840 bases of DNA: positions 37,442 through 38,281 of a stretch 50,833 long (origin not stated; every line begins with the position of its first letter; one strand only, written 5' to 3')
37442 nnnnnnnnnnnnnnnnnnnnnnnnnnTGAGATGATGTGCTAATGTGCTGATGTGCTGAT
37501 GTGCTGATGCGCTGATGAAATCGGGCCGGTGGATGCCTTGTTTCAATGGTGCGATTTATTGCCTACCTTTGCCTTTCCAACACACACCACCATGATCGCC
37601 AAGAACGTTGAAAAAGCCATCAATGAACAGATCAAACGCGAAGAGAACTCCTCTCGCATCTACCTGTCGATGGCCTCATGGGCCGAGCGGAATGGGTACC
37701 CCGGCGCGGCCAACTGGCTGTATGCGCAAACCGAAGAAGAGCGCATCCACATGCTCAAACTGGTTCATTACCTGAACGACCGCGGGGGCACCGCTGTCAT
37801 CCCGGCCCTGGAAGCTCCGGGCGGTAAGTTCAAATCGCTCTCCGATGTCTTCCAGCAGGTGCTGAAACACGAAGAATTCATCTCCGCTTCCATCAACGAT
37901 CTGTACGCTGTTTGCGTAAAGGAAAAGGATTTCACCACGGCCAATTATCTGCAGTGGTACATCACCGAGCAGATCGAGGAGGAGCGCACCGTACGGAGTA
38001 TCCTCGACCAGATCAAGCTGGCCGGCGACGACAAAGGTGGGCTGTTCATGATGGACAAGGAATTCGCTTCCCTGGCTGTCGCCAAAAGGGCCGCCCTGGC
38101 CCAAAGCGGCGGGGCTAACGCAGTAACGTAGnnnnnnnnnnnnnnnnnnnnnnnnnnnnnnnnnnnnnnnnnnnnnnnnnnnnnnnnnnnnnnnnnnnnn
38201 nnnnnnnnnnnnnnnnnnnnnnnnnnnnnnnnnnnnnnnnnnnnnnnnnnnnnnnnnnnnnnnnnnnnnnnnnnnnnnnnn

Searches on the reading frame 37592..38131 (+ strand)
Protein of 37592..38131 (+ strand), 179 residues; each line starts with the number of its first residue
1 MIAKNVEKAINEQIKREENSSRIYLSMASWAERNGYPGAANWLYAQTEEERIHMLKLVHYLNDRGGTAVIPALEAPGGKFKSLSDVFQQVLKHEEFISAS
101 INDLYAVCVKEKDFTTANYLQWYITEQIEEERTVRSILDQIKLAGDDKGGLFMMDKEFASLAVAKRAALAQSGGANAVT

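Call 46: search_protein_families(library=ncbifam, proteins=[window:37592-38131:+])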
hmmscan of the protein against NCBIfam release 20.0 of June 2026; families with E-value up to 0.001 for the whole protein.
window:37592-38131:+ (179 aa): 2 families
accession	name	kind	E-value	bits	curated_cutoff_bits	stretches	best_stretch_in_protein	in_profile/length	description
NF007638.0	PRK10304.1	equivalog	3e-38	131.3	178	1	4-162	4-162/165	non-heme ferritin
NF011597.0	PRK15022.1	equivalog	4.4e-18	65.6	154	1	3-145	3-145/167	non-heme ferritin-like protein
